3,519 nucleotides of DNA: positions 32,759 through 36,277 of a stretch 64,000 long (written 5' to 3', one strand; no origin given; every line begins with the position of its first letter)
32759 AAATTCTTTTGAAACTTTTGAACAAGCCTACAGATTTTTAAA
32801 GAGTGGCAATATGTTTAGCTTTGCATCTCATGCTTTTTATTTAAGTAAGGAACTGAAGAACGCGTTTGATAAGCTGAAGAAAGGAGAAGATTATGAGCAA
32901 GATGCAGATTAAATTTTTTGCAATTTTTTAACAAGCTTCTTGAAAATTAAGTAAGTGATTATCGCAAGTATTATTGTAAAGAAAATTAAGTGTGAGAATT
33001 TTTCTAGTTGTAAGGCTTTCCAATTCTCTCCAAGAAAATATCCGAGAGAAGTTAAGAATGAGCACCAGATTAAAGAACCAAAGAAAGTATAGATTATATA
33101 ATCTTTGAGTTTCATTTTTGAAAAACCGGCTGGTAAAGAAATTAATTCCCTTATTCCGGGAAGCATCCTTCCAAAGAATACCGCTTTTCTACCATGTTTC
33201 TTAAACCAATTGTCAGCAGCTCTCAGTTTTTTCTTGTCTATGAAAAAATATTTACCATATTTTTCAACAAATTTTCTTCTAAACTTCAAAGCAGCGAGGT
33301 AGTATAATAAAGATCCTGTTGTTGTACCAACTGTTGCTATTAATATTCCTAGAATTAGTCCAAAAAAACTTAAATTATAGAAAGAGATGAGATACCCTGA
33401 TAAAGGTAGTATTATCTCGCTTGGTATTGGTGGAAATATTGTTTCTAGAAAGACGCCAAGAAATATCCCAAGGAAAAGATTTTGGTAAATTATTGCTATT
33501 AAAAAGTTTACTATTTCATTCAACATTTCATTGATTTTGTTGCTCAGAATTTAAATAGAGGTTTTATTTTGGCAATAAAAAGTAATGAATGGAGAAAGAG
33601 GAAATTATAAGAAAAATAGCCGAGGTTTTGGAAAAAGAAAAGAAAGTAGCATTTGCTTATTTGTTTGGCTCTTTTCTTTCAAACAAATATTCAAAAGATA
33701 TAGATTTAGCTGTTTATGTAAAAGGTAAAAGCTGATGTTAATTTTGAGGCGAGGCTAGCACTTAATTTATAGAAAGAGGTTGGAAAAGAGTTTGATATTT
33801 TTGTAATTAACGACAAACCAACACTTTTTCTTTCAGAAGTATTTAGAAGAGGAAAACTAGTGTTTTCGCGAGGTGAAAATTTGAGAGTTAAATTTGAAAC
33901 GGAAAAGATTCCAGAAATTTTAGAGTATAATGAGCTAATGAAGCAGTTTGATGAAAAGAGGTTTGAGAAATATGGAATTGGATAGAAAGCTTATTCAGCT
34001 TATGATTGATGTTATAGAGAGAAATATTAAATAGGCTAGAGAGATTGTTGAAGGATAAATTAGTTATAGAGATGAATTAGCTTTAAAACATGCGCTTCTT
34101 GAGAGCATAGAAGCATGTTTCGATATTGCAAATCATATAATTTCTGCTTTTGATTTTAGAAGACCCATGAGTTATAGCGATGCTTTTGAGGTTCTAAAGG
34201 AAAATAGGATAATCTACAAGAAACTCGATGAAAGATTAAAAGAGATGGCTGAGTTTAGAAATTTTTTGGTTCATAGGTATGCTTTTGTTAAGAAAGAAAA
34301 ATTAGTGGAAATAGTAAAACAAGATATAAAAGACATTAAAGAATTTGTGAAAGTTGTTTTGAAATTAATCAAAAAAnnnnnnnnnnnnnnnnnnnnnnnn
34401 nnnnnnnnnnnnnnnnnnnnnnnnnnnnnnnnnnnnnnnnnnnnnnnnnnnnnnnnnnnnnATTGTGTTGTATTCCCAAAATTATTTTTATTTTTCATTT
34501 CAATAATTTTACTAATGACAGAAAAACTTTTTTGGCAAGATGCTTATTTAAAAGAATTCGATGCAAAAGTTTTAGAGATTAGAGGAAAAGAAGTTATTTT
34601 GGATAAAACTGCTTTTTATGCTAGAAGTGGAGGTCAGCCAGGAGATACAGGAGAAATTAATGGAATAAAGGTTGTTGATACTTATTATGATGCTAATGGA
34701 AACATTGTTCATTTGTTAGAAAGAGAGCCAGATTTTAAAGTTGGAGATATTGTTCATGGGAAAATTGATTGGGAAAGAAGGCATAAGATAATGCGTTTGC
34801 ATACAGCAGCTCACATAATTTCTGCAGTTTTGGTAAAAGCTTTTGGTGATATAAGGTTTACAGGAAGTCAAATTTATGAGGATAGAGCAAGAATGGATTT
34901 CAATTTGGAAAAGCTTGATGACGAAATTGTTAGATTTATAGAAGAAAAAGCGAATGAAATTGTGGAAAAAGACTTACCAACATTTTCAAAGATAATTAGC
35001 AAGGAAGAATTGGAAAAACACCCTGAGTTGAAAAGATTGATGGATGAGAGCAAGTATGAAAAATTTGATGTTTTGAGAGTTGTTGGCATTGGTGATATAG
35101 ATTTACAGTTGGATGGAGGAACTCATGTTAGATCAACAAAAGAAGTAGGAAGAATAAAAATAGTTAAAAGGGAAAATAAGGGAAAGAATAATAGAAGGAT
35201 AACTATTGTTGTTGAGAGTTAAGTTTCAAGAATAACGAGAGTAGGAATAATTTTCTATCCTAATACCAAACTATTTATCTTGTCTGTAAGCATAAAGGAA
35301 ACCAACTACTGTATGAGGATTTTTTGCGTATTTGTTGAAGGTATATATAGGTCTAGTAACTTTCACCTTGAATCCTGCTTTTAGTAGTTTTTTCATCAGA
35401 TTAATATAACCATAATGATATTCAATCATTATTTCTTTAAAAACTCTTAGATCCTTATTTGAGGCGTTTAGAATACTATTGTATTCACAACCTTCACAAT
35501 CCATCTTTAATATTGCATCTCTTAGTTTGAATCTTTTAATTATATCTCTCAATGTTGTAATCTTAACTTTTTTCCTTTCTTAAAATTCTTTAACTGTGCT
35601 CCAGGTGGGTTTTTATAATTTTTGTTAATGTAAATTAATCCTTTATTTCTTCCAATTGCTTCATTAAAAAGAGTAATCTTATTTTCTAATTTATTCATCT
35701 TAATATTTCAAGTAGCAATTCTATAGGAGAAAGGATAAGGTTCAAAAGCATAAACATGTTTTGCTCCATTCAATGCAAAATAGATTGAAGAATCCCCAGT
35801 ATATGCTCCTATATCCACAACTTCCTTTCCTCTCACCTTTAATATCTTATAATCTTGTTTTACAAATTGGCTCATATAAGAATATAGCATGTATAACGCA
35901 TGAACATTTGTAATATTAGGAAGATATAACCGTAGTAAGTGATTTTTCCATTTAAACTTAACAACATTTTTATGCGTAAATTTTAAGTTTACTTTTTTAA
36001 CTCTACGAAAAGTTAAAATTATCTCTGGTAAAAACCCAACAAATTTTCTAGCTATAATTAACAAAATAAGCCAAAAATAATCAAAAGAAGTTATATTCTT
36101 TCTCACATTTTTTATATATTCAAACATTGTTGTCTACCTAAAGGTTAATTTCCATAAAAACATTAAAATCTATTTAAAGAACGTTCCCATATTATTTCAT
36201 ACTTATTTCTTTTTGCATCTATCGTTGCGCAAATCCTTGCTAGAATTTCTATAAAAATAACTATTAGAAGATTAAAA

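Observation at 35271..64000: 29-kb surface-glycosylation island dense in GT-C paralogs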

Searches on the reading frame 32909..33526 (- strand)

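Call 57: search_protein_families(library=pfam, proteins=[window:32909-33526:-], max_evalue=0.1)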
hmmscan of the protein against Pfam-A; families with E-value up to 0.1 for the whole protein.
window:32909-33526:- (205 aa): 1 family
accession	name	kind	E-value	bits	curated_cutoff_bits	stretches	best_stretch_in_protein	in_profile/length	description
PF09335.16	VTT_dom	-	9.1e-25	88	33.9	1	35-163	2-122/123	VTT domain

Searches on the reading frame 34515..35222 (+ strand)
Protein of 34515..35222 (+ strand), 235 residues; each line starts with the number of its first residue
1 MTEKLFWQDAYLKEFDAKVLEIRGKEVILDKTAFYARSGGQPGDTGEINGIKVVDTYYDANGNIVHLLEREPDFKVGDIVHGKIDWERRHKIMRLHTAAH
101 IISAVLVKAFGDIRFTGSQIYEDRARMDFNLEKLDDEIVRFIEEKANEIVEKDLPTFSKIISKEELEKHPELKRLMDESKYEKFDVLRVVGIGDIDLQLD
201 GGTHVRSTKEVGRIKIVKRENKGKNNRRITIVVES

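Call 57: search_protein_families(library=pfam, proteins=[window:34515-35222:+], max_evalue=0.1)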
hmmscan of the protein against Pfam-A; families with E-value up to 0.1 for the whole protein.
window:34515-35222:+ (235 aa): 3 families
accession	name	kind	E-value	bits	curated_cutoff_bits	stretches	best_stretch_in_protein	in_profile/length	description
PF07973.19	tRNA_SAD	-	2.1e-16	60.1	24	1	187-229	1-43/44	Threonyl and Alanyl tRNA synthetase second additional domain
PF01411.24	tRNA-synt_2c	-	1.9e-14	53.6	30.3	1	13-88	473-552/552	tRNA synthetases class II (A)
PF18877.6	SSSPR-51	-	0.0075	16.5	27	1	45-66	23-44/48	SSSPR-51 domain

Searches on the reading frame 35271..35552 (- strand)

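Call 57: search_protein_families(library=pfam, proteins=[window:35271-35552:-], max_evalue=0.1)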
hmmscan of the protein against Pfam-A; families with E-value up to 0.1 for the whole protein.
window:35271-35552:- (93 aa): 2 families
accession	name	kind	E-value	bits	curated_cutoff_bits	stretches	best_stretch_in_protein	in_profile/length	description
PF05050.19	Methyltransf_21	-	0.00011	22.8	22.7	1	11-62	113-172/173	Methyltransferase FkbM domain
PF13383.12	Methyltransf_22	-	0.064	13.3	22.4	1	13-70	177-231/252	Methyltransferase domain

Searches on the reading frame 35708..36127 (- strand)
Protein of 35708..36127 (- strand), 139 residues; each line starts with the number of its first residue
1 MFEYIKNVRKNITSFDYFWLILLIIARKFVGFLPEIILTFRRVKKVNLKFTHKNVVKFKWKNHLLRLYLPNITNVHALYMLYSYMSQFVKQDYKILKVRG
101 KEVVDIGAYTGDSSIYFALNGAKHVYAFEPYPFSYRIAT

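Call 4: search_protein_families(library=pfam, proteins=[window:35708-36127:-], max_evalue=0.01)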
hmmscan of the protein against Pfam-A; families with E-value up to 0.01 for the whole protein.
window:35708-36127:- (139 aa): 1 family
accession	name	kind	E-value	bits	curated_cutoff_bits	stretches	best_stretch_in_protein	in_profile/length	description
PF01728.25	FtsJ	-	0.0019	18.6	24.1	1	90-129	13-52/181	FtsJ-like methyltransferase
